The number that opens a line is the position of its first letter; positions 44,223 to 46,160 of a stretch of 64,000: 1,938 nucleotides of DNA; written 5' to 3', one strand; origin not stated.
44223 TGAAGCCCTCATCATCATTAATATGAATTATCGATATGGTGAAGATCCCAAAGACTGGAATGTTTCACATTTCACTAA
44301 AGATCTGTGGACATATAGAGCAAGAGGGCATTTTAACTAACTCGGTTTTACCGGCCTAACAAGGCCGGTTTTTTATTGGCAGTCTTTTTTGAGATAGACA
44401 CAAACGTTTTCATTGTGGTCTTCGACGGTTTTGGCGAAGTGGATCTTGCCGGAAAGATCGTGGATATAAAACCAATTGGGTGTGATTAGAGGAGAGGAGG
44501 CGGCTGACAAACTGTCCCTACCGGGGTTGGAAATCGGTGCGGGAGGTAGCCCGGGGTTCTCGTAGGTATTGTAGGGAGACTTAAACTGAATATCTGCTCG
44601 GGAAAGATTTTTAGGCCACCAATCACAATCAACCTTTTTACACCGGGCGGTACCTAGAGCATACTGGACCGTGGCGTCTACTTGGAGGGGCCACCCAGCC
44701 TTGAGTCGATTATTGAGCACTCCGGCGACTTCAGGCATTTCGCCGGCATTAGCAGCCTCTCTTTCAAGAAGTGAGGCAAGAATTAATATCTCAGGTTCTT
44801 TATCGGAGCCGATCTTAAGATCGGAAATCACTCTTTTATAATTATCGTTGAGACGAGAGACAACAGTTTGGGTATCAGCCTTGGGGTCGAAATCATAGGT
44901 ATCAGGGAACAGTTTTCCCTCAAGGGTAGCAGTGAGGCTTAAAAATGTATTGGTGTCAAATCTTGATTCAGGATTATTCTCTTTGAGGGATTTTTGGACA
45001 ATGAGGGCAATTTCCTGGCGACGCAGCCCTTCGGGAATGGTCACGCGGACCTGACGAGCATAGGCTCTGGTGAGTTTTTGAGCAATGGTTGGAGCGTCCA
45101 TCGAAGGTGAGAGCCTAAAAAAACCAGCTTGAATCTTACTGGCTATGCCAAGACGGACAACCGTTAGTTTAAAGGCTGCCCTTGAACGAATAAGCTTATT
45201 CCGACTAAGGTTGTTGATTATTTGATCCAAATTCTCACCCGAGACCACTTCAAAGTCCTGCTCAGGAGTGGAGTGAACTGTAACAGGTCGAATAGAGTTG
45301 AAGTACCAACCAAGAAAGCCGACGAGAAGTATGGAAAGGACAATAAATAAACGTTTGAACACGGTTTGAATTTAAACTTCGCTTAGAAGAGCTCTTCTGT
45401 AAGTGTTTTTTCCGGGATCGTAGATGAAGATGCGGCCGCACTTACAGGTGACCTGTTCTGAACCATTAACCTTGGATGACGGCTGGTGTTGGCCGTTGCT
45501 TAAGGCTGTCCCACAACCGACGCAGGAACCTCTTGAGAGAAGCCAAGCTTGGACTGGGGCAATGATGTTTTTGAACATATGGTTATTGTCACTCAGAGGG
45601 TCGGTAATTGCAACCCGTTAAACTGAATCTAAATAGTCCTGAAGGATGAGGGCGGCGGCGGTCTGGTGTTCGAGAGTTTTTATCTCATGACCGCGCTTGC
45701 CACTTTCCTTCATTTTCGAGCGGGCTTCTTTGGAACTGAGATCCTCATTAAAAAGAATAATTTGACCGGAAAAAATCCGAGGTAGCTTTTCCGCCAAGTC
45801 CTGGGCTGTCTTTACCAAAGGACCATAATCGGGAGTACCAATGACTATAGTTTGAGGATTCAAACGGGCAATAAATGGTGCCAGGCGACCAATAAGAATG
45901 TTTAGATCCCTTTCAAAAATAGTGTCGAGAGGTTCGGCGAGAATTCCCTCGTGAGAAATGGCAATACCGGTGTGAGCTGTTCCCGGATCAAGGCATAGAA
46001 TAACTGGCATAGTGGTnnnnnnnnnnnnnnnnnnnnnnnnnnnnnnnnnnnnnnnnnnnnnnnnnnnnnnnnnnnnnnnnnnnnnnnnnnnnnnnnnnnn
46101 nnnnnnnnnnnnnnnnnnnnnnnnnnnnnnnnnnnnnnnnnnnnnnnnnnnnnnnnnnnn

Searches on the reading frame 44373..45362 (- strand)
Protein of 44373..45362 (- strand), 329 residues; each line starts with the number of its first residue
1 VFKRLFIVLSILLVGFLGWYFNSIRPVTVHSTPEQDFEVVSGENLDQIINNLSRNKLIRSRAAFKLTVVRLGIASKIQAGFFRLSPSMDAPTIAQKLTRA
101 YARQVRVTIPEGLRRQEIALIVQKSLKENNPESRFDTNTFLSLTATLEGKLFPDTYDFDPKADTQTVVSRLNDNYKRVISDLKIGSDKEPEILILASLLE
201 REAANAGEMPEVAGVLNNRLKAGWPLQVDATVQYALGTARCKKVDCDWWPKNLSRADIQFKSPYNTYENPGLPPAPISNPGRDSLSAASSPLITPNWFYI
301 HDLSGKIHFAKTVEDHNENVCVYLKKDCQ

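Call 37: search_protein_families(library=pfam, proteins=[window:44373-45362:-], max_evalue=0.001)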
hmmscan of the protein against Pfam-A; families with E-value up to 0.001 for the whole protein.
window:44373-45362:- (329 aa): 1 family
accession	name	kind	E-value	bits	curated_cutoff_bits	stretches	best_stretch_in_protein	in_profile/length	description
PF02618.21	YceG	-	7.5e-72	242.5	32.4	1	37-320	1-273/275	YceG-like family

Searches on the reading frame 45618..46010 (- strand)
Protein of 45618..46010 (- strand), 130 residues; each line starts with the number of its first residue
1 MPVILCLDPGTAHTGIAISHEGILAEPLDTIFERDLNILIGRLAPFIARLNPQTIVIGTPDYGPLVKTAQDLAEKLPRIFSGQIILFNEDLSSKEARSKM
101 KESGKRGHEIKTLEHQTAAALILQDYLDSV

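Call 37: search_protein_families(library=pfam, proteins=[window:45618-46010:-], max_evalue=0.001)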
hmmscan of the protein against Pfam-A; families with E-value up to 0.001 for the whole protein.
window:45618-46010:- (130 aa): 1 family
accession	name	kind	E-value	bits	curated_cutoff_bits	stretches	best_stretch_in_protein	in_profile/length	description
PF03652.20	RuvX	-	1.1e-22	81.3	29.2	1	4-129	3-134/134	Holliday junction resolvase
